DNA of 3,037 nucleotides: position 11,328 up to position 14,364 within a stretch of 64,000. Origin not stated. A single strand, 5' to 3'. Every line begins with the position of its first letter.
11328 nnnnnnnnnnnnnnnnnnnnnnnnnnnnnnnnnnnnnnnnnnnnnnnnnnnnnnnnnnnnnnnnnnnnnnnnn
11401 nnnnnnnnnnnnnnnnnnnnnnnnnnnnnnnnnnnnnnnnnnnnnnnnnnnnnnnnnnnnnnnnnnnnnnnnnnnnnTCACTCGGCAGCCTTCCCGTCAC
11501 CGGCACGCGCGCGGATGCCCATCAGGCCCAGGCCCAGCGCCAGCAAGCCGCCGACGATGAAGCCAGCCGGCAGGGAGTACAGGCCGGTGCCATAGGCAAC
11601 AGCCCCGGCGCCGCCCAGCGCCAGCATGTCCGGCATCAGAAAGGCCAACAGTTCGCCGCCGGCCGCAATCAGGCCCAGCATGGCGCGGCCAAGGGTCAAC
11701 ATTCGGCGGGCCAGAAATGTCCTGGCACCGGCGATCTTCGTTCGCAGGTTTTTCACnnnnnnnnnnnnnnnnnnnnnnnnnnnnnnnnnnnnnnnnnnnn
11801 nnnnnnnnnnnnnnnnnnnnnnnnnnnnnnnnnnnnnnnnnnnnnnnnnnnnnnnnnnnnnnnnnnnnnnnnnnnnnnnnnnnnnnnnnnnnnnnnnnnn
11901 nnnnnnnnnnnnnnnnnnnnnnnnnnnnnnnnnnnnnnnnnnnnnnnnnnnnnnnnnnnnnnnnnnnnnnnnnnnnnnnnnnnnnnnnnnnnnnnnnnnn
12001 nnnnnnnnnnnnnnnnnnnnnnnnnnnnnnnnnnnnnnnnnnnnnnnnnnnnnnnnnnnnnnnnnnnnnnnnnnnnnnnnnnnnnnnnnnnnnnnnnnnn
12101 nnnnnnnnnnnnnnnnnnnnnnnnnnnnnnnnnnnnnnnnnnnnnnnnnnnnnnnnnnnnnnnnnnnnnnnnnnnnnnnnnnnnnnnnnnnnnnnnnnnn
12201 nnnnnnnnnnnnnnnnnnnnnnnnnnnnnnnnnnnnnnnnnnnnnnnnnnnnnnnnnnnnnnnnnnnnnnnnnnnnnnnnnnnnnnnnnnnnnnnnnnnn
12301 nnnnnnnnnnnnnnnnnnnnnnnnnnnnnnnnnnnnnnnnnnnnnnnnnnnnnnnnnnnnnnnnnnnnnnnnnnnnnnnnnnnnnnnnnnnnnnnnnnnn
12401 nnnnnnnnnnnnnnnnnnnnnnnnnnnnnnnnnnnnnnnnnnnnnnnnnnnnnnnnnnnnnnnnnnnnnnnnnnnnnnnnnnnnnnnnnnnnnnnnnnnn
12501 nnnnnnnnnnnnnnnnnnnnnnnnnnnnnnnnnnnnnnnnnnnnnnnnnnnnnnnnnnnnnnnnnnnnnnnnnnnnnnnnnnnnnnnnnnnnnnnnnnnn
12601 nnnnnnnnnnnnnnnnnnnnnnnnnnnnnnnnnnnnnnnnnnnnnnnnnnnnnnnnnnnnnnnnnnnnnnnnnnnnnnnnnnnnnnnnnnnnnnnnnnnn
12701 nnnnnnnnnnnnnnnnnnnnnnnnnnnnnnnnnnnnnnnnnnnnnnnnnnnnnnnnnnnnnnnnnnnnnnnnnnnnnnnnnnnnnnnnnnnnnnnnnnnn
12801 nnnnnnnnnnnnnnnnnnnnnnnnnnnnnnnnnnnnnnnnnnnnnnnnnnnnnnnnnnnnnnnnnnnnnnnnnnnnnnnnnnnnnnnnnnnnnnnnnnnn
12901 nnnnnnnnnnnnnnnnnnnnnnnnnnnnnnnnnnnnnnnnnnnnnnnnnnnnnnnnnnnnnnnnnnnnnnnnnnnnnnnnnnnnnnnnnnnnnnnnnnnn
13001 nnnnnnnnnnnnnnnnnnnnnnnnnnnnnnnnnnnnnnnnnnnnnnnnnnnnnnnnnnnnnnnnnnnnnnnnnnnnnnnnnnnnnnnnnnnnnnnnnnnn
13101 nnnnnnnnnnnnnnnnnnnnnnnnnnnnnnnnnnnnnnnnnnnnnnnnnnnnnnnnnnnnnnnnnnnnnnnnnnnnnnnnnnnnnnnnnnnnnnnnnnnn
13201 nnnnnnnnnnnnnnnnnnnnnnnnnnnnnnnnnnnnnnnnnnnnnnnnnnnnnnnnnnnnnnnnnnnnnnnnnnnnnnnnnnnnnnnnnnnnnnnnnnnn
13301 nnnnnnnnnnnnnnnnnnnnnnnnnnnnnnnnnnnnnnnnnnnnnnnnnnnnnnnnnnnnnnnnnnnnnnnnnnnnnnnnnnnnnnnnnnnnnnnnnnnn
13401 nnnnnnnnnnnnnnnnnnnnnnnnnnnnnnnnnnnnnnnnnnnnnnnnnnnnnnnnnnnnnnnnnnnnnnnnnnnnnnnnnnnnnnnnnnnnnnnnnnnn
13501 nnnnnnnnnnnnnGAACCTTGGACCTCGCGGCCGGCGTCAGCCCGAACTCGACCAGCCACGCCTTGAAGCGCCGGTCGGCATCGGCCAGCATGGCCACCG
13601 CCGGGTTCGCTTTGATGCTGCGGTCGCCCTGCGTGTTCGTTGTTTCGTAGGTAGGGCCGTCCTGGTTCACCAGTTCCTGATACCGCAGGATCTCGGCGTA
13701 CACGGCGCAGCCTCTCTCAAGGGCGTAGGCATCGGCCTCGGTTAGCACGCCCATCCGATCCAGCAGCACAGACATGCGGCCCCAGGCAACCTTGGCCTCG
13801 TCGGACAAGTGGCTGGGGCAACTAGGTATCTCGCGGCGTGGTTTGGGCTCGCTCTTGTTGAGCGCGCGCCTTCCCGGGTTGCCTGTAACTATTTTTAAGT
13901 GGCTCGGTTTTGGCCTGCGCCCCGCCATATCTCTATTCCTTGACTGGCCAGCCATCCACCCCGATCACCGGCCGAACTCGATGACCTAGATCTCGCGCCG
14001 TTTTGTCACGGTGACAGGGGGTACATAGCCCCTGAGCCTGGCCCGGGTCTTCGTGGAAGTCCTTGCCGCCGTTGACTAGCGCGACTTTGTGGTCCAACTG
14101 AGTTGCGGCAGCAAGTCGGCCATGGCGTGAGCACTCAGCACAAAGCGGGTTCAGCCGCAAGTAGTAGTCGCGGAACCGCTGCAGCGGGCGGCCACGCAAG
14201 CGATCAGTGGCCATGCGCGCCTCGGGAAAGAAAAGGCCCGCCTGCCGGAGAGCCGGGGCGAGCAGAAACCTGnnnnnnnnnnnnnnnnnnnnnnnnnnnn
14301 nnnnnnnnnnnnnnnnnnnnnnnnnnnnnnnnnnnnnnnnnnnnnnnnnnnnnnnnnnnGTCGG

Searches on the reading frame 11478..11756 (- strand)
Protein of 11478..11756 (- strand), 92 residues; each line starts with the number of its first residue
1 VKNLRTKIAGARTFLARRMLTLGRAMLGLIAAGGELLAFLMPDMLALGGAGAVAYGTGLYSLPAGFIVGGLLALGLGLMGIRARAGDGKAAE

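Call 7: search_protein_families(library=phrogs, proteins=[window:11478-11756:-], max_evalue=0.01)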
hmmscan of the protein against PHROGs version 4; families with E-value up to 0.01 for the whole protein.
window:11478-11756:- (92 aa): 1 family
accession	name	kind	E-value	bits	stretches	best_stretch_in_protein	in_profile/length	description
phrog_502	-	moron, auxiliary metabolic gene and host takeover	0.0033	17.9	1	43-79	10-46/58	membrane protein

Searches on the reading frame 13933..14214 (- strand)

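Call 7: search_protein_families(library=phrogs, proteins=[window:13933-14214:-], max_evalue=0.01)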
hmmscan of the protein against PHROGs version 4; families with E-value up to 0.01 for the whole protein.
window:13933-14214:- (93 aa): 12 families
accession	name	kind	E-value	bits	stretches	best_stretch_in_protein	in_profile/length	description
phrog_589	-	DNA, RNA and nucleotide metabolism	2.3e-18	67.5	1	4-75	71-142/179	HNH endonuclease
phrog_2323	-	DNA, RNA and nucleotide metabolism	7.2e-15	56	1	3-92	16-104/113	HNH endonuclease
phrog_144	-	DNA, RNA and nucleotide metabolism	2.9e-13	50.9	1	4-79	65-140/175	HNH endonuclease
phrog_5956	-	DNA, RNA and nucleotide metabolism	4.3e-11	43.6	1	10-91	47-127/138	HNH endonuclease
phrog_333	-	DNA, RNA and nucleotide metabolism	2.7e-08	35.1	1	17-77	28-84/138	HNH endonuclease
phrog_119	-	DNA, RNA and nucleotide metabolism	1.2e-05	25.4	1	13-75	193-258/443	HNH endonuclease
phrog_11604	-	DNA, RNA and nucleotide metabolism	1.5e-05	25.7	1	7-76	60-133/160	HNH endonuclease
phrog_7275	-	unknown function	2.4e-05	25.5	1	38-75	7-41/67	-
phrog_7785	-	DNA, RNA and nucleotide metabolism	0.00018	22.5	1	6-75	52-115/147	HNH endonuclease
phrog_338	-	DNA, RNA and nucleotide metabolism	0.00019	21.9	1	3-77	186-265/340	HNH endonuclease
phrog_6050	-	DNA, RNA and nucleotide metabolism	0.0002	21.3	1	19-75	308-361/402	HNH endonuclease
phrog_4234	-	DNA, RNA and nucleotide metabolism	0.0084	16.8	0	57-76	68-87/130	HNH endonuclease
